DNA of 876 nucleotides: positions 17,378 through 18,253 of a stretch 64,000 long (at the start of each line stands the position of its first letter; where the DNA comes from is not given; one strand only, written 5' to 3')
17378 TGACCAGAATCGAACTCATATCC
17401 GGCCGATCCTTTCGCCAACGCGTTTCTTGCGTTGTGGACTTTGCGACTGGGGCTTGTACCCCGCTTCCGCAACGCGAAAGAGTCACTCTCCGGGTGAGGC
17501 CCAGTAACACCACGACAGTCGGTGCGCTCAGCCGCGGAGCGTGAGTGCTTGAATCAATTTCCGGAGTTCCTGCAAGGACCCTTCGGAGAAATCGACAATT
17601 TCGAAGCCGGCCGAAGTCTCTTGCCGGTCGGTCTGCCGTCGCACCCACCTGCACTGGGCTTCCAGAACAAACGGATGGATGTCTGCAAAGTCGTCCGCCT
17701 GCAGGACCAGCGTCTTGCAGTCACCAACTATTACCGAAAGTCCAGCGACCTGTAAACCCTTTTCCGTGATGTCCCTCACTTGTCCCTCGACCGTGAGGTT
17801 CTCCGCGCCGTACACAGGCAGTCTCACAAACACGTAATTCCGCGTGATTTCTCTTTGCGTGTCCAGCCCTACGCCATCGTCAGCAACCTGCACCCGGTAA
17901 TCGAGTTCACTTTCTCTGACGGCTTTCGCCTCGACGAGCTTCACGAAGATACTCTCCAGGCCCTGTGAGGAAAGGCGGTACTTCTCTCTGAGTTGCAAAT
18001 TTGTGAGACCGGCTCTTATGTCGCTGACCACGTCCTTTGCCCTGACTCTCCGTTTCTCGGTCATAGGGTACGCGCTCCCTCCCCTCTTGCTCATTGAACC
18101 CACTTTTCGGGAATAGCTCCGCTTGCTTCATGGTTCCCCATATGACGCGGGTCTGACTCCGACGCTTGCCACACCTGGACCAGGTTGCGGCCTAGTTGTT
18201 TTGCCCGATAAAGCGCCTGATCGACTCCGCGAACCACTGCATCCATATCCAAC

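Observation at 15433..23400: Compact c-di-GMP phosphorelay: hybrid kinase with Hpt, REC-GGDEF, PilZ-like protein, CheY, REC-HD-GYP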

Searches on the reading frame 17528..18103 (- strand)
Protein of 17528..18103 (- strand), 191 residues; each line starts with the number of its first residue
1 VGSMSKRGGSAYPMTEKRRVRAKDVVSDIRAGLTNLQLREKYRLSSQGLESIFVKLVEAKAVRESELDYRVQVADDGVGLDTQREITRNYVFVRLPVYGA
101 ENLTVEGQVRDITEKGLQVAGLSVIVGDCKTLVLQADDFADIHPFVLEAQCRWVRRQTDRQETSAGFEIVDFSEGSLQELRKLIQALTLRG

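Call 9: search_protein_families(library=pfam, max_evalue=0.01, proteins=[window:17528-18103:-])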
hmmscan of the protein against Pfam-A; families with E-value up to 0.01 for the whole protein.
window:17528-18103:- (191 aa): 1 family
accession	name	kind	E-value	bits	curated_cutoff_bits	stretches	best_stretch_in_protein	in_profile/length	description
PF07238.19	PilZ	-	0.00012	22.8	22.5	1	95-185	14-101/102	PilZ domain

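Call 11: search_protein_families(library=ncbifam, max_evalue=0.01, proteins=[window:17528-18103:-])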
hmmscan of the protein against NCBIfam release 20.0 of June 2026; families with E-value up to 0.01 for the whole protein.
window:17528-18103:- (191 aa): 0 families

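Call 12: find_homologous_proteins(query=window:17528-18103:-, max_evalue=0.001)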
Query window:17528-18103:- (191 aa): 21 proteins with E <= 0.001 among 286 candidates.
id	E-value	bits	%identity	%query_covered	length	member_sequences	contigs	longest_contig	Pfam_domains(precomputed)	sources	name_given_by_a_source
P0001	2.4e-107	374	100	93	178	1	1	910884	-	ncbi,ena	-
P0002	1.7e-87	310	81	93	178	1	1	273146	-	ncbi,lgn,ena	-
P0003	1.0e-69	252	68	92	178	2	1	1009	PF07238.20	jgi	-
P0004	3.0e-67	244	66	93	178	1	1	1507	PF07238.20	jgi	jgi:hypothetical protein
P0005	6.8e-67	243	67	93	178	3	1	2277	PF07238.20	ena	-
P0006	2.1e-57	212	56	92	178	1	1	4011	-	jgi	jgi:hypothetical protein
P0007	6.2e-43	165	40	94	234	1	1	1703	-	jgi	jgi:hypothetical protein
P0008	1.4e-41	160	37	92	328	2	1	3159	PF07238.20,PF04255.21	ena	-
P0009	1.7e-41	160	44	91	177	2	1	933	-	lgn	-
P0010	2.8e-40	156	41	92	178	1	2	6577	-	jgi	jgi:hypothetical protein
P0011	2.1e-39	153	46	91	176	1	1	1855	PF07238.20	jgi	jgi:hypothetical protein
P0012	3.2e-39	152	38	88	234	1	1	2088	PF04255.21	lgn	-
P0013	8.7e-38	148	46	83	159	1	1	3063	-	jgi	-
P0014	1.7e-36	144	38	96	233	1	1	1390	-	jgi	-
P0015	2.2e-35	140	43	92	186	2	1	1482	-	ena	-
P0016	1.6e-34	137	42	91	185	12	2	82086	PF07238.20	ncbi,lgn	-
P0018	4.3e-33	133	43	93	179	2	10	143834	-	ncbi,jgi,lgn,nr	ncbi:MAG: hypothetical protein FJ118_01780 [Deltaproteobacteria bacterium]|nr:hypothetical protein [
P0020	3.4e-32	130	36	94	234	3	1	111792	PF00392.28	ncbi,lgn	-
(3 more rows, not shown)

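Call 13: find_encoding_contigs(protein=P0001, flank=10000, max_places=4)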
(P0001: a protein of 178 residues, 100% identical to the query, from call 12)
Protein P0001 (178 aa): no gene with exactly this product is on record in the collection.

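Call 14: find_encoding_contigs(protein=P0002, flank=10000, max_places=4)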
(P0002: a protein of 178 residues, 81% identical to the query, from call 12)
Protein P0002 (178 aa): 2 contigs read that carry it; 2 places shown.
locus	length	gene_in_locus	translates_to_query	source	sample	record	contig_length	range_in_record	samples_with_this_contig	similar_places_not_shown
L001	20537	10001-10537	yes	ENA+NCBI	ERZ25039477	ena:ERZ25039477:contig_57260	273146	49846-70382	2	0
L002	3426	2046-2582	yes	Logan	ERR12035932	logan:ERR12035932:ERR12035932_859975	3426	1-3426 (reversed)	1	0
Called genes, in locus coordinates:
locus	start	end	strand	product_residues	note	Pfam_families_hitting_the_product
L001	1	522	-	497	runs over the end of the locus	-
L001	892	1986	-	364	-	PF00005:ABC_tran, PF13304:AAA_21 (faint), PF03459:TOBE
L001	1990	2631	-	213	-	PF00528:BPD_transp_1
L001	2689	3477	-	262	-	PF01547:SBP_bac_1, PF13531:SBP_bac_11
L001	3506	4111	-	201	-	PF03551:PadR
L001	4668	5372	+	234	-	-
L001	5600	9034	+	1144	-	PF08447:PAS_3, PF00989:PAS, PF08448:PAS_4, PF13426:PAS_9, PF00989:PAS, PF08447:PAS_3, PF08448:PAS_4, PF13426:PAS_9, +9 more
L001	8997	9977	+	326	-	PF00072:Response_reg, PF00990:GGDEF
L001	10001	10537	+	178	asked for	-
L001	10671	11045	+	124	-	PF00072:Response_reg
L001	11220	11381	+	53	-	-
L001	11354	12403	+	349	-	PF00072:Response_reg, PF13487:HD_5, PF01966:HD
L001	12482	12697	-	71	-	-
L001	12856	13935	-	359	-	PF24521:Ank_KRIT1 (faint), PF12796:Ank_2, PF13637:Ank_4, PF00023:Ank (weak), PF13637:Ank_4 (weak), PF12796:Ank_2, PF13857:Ank_5, PF00023:Ank (weak), +1 more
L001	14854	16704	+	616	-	PF01590:GAF, PF00989:PAS, PF08448:PAS_4, PF08447:PAS_3, PF13426:PAS_9, PF00512:HisKA, PF02518:HATPase_c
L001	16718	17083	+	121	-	PF00072:Response_reg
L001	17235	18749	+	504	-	PF00989:PAS (weak), PF08448:PAS_4, PF00158:Sigma54_activat, PF14532:Sigma54_activ_2, PF07728:AAA_5, PF25601:AAA_lid_14, PF02954:HTH_8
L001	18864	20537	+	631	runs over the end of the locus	PF00989:PAS, PF08448:PAS_4, PF08447:PAS_3, PF00989:PAS, PF08448:PAS_4, PF13426:PAS_9, PF08447:PAS_3, PF01590:GAF, +7 more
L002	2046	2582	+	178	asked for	-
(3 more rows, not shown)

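Call 19: find_encoding_contigs(protein=P0018, flank=10000, max_places=3)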
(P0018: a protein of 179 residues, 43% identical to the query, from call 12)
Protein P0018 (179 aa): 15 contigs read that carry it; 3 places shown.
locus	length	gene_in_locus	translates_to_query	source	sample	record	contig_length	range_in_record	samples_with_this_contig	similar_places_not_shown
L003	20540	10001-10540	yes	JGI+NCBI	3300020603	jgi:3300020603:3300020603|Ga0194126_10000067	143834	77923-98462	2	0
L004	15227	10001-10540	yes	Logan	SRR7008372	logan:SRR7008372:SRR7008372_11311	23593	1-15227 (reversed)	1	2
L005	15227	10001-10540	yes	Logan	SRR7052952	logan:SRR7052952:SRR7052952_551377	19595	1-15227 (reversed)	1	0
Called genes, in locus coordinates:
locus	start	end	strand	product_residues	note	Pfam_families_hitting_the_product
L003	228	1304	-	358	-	PF12838:Fer4_7 (faint), PF13237:Fer4_10 (faint), PF12837:Fer4_6 (faint), PF13187:Fer4_9 (weak), PF14697:Fer4_21, PF25160:LdpA_Fe-S-bd (weak), PF00037:Fer4 (weak)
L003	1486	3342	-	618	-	PF02525:Flavodoxin_2, PF03358:FMN_red, PF02036:SCP2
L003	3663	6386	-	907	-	PF17900:Peptidase_M1_N, PF01433:Peptidase_M1, PF11940:DUF3458, PF17432:DUF3458_C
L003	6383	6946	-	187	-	-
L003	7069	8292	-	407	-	-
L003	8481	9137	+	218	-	PF00881:Nitroreductase, PF14512:TM1586_NiRdase (faint)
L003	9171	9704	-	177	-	PF07238:PilZ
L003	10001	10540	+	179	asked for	-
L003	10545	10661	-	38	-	-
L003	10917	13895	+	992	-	PF13424:TPR_12 (weak), PF13414:TPR_11 (weak), PF13432:TPR_16, PF14559:TPR_19, PF14559:TPR_19, PF13432:TPR_16, PF14559:TPR_19, PF00515:TPR_1, +27 more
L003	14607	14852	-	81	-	-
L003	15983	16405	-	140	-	PF00072:Response_reg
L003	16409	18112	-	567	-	PF02743:dCache_1, PF00512:HisKA, PF02518:HATPase_c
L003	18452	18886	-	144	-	PF00072:Response_reg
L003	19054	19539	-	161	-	PF00027:cNMP_binding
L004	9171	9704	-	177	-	PF07238:PilZ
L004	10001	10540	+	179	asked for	-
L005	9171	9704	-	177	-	PF07238:PilZ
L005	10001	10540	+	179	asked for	-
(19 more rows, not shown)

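Call 20: find_encoding_contigs(protein=P0016, flank=10000, max_places=3)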
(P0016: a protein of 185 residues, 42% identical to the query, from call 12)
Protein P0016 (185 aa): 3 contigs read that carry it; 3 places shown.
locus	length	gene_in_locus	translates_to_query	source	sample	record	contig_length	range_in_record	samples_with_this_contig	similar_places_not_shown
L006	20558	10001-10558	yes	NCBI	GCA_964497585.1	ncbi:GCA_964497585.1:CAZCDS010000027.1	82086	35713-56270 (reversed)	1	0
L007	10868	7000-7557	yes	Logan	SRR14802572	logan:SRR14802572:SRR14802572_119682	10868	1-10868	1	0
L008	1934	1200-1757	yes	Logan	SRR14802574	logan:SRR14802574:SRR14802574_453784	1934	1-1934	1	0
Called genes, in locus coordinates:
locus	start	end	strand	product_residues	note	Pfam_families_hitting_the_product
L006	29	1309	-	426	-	PF00365:PFK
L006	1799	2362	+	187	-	PF03449:GreA_GreB_N, PF01272:GreA_GreB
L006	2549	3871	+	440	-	PF06888:Put_Phosphatase, PF12710:HAD, PF00702:Hydrolase, PF12710:HAD (weak), PF13419:HAD_2, PF13242:Hydrolase_like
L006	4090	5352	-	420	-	PF02684:LpxB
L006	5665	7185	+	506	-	PF23545:Zn_ribbon_HMPTM (weak), PF04055:Radical_SAM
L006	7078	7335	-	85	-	-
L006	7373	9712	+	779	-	PF08448:PAS_4, PF13426:PAS_9 (weak), PF13188:PAS_8 (weak), PF00989:PAS, PF08448:PAS_4, PF13426:PAS_9, PF00990:GGDEF, PF00563:EAL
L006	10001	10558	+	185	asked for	PF07238:PilZ (weak)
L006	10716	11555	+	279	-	PF00535:Glycos_transf_2, PF10111:Glyco_tranf_2_2, PF13641:Glyco_tranf_2_3, PF10111:Glyco_tranf_2_2 (weak)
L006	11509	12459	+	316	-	-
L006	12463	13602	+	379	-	PF20903:SPL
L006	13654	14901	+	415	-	-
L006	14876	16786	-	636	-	PF00535:Glycos_transf_2, PF10111:Glyco_tranf_2_2, PF13641:Glyco_tranf_2_3, PF06293:Kdo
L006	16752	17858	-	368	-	PF01075:Glyco_transf_9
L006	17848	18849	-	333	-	PF03279:Lip_A_acyltrans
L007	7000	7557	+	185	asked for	PF07238:PilZ (weak)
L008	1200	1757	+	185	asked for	PF07238:PilZ (weak)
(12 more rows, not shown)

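Call 21: find_encoding_contigs(protein=P0020, flank=10000, max_places=3)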
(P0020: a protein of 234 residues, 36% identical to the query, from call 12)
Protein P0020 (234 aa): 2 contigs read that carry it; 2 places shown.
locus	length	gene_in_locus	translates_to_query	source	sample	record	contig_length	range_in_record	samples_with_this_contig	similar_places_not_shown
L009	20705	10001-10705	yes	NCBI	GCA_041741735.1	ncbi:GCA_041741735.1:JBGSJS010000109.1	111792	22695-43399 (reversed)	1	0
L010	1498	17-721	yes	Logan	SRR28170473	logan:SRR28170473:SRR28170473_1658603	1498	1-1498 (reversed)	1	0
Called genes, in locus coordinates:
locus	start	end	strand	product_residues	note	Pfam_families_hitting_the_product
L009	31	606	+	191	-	PF25954:Beta-barrel_RND_2 (weak), PF25975:CzcB_C (weak), PF25989:YknX_C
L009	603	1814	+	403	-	PF12704:MacB_PCD, PF02687:FtsX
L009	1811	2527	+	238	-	PF00005:ABC_tran, PF13304:AAA_21 (faint)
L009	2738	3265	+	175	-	-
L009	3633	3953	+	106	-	PF00076:RRM_1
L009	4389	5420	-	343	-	PF02424:ApbE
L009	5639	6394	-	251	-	PF14326:DUF4384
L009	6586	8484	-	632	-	PF16657:Malt_amylase_C (faint), PF00128:Alpha-amylase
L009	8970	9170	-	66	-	-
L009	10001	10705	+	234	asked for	PF00392:GntR (faint)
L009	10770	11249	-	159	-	PF00072:Response_reg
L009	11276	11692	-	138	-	PF01592:NifU_N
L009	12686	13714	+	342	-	PF01073:3Beta_HSD, PF01370:Epimerase, PF02719:Polysacc_synt_2, PF04321:RmlD_sub_bind, PF05368:NmrA (weak), PF13460:NAD_binding_10, PF16363:GDP_Man_Dehyd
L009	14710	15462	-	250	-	PF19620:DUF6125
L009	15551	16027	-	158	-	PF01967:MoaC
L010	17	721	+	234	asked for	PF00392:GntR (faint)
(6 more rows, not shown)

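Call 22: find_encoding_contigs(protein=P0006, flank=10000, max_places=3)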
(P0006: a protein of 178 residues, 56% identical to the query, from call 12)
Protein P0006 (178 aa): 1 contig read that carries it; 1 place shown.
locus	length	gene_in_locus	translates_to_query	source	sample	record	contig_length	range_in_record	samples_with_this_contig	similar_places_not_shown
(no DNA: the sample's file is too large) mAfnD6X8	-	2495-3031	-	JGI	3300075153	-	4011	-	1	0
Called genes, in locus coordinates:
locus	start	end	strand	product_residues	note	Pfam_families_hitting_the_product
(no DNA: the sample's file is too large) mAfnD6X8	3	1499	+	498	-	?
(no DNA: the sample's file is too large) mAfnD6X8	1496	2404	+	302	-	PF00072:Response_reg, PF00990:GGDEF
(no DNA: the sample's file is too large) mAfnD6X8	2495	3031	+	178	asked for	-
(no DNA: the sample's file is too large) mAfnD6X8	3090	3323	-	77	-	-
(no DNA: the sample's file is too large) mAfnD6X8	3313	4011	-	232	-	?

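Call 23: find_encoding_contigs(protein=P0010, flank=10000, max_places=3)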
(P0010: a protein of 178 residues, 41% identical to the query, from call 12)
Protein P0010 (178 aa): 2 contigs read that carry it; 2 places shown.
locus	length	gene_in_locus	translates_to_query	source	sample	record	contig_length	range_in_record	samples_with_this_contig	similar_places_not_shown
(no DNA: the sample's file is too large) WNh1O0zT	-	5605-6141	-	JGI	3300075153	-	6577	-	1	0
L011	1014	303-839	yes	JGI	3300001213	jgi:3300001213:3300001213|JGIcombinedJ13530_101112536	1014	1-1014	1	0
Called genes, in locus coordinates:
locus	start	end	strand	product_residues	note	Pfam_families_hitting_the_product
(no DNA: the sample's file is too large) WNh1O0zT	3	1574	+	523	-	?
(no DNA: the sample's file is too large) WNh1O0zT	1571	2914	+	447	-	PF00682:HMGL-like, PF02436:PYC_OADA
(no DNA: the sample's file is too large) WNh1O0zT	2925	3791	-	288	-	PF04909:Amidohydro_2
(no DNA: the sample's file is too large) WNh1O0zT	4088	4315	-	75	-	-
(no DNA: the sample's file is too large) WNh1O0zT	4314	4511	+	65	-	-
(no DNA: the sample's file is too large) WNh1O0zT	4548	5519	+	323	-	PF00106:adh_short (faint), PF01073:3Beta_HSD, PF01370:Epimerase, PF02719:Polysacc_synt_2 (weak), PF04321:RmlD_sub_bind, PF07993:NAD_binding_4 (faint), PF13460:NAD_binding_10 (weak), PF16363:GDP_Man_Dehyd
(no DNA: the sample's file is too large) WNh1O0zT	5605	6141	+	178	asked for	-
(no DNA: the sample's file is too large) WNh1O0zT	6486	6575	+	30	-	?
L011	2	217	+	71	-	?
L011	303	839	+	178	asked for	-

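Call 24: find_encoding_contigs(protein=P0005, flank=10000, max_places=3)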
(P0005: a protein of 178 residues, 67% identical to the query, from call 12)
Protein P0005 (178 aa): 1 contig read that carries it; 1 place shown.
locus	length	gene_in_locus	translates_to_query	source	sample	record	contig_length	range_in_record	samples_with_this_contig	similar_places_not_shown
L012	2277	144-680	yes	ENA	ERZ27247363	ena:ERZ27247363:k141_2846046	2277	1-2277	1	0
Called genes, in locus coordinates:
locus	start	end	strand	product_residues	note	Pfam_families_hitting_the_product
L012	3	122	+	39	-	?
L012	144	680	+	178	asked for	PF07238:PilZ (weak)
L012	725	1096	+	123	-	PF00072:Response_reg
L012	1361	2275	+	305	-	?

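Call 34: find_related_loci(query=A3, collection=genome_contigs, flank=10000)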
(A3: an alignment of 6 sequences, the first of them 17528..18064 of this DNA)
Query A3 (178 aa) in genome_contigs; peptide patterns used: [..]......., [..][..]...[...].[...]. (x = any residue, [..] = any of these).
599 stretches matched a pattern (row limit reached: there are more); 12 encode a relative of the query (tblastn E <= 1e-3); 12 distinct loci.
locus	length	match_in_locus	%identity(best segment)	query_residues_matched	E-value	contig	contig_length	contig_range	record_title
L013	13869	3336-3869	67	1-178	5e-79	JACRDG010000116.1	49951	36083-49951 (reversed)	MAG: Desulfomonile tiedjei isolate NC_groundwater_1666_Pr3_B-0.1um_58_14 SR-2_scaffold_141_3856084, whole genome shotgun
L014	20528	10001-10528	58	1-176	3e-68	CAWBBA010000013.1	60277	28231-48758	MAG: uncultured delta proteobacterium isolate MFD09730.bin.3.152 genome assembly, contig: contig_32557, whole genome sho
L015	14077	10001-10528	57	1-176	3e-66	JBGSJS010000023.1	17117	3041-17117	MAG: Desulfomonilaceae bacterium isolate JTS-AC162 k141_2469558, whole genome shotgun sequence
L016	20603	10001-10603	50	1-176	1e-60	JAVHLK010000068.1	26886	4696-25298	MAG: Desulfomonilaceae bacterium isolate Ess09-10 NODE_68_length_26886_cov_9.463551, whole genome shotgun sequence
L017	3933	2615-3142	48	1-176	6e-53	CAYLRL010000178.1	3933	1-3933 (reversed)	MAG TPA_asm: uncultured Syntrophales bacterium isolate binchicken_co17_258 genome assembly, contig: NODE_40357_length_39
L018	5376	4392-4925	42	1-177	1e-45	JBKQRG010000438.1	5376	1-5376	MAG: Desulfomonilaceae bacterium isolate MGr2D2E2F__bin_53 MGr2D2E2F_000000272300, whole genome shotgun sequence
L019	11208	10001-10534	42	1-177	1e-42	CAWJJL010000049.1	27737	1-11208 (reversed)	MAG: uncultured delta proteobacterium isolate MFD04492.bin.2.26 genome assembly, contig: contig_61755, whole genome shot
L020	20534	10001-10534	42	1-177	2e-41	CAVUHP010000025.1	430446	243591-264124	MAG: uncultured delta proteobacterium isolate MFD01872.bin.2.170 genome assembly, contig: contig_83641, whole genome sho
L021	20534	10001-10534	35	1-176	3e-32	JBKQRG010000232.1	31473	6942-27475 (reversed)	MAG: Desulfomonilaceae bacterium isolate MGr2D2E2F__bin_53 MGr2D2E2F_000000150093, whole genome shotgun sequence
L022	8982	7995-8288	28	41-133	6e-6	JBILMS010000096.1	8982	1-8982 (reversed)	MAG: Flavobacteriales bacterium isolate ME2017-09-07_3300037541_group7_bin106 Rohwer_bin1002_scaffold_10048_c1, whole ge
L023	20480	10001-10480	24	29-163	2e-5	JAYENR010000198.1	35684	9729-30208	MAG: Pseudomonadota bacterium isolate MAG050 MAG050_198, whole genome shotgun sequence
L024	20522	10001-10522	24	15-165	3e-5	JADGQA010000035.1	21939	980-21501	MAG: Bacteroidota bacterium isolate Chersky.3_21 contig-100_564, whole genome shotgun sequence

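Call 44: predict_structure(alignment_id=A1)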
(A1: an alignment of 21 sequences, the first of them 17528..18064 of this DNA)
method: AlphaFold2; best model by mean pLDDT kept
length: 178 residues; sequences in the alignment: 21
mean_pLDDT: 78.3   pTM: 0.54
mean pLDDT of the five models: 78.3, 77.0, 76.1, 73.8, 71.6
residues with pLDDT >= 90: 43; 70-90: 100; 50-70: 15; < 50: 20
segments of 3 or more residues with pLDDT < 50: 1-3, 58-72
pLDDT, mean of each block of 10 residues (from residue 1): 65 84 82 81 83 58 39 64 84 86 90 88 87 92 73 92 91 68
secondary structure, 60 per line:
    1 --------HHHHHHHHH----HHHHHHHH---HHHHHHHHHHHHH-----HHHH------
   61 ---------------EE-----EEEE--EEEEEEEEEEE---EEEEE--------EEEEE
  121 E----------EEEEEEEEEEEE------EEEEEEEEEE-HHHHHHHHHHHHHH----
elements in order: H9-17 H22-29 H33-45 H51-54 E83-86 E89-99 E103-107 E116-121 E132-143 E150-159 H161-174

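Call 46: fold_search(model_id=the predicted structure, library=pdb)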
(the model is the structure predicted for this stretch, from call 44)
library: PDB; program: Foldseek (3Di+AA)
matches with E <= 10: 826; with E <= 0.001: 23
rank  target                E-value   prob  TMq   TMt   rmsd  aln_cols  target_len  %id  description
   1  5vx6_A                5.4e-06  1.00  0.47  0.41   3.4       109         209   17  Structure of Bacillus subtilis Inhibitor of motility (MotI/DgrA) (released 2017-11-22)
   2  5vx6_B                1.4e-05  1.00  0.44  0.38   3.2       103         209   17  Structure of Bacillus subtilis Inhibitor of motility (MotI/DgrA) (released 2017-11-22)
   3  2rde_A                3.4e-05  1.00  0.43  0.35   3.8       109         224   20  Crystal structure of VCA0042 complexed with c-di-GMP (released 2007-10-30)
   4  4xrn_B                3.8e-05  1.00  0.38  0.58   4.7       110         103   23  Pilz domain with c-di-gmp of a protein from Pseudomonas aeruginosa (released 2016-02-03)
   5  4xrn_A                5.7e-05  1.00  0.39  0.60   4.5       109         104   24  Pilz domain with c-di-gmp of a protein from Pseudomonas aeruginosa (released 2016-02-03)
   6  3kyf                  6.0e-05  1.00  0.46  0.36   4.1       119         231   14  Crystal structure of P4397 complexed with c-di-GMP (released 2010-04-14)
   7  4xrn_D                6.0e-05  1.00  0.43  0.67   3.7       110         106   21  Pilz domain with c-di-gmp of a protein from Pseudomonas aeruginosa (released 2016-02-03)
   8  4rt0_A                7.5e-05  1.00  0.39  0.59   4.5       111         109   21  Structure of the Alg44 PilZ domain from Pseudomonas aeruginosa PAO1 in complex with c-di-GMP (released 2015-04-08)
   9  4rt0_B                8.0e-05  1.00  0.39  0.59   4.5       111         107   21  Structure of the Alg44 PilZ domain from Pseudomonas aeruginosa PAO1 in complex with c-di-GMP (released 2015-04-08)
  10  4xrn_C                8.9e-05  1.00  0.42  0.63   4.2       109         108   22  Pilz domain with c-di-gmp of a protein from Pseudomonas aeruginosa (released 2016-02-03)
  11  5y6g                  1.1e-04  1.00  0.46  0.61   4.2       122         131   13  PilZ domain with c-di-GMP of YcgR from Escherichia coli (released 2018-07-18)
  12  4rt1_B                1.2e-04  1.00  0.41  0.63   4.1       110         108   21  Structure of the Alg44 PilZ domain (R95A mutant) from Pseudomonas aeruginosa PAO1 in complex with c-di-GMP (released 2015-04-08)
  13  4rt1_A                1.3e-04  1.00  0.39  0.58   4.5       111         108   22  Structure of the Alg44 PilZ domain (R95A mutant) from Pseudomonas aeruginosa PAO1 in complex with c-di-GMP (released 2015-04-08)
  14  9b8v_E                1.7e-04  1.00  0.38  0.09   3.5       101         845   14  AlphaFold2 informed cryo-EM model of the E. coli cellulose synthase BcsAG3B6 complex (released 2025-02-19)
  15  5xly_B                1.8e-04  1.00  0.46  0.64   2.8       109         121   18  Crystal structure of CheR1 in complex with c-di-GMP-bound MapZ (released 2017-08-23)
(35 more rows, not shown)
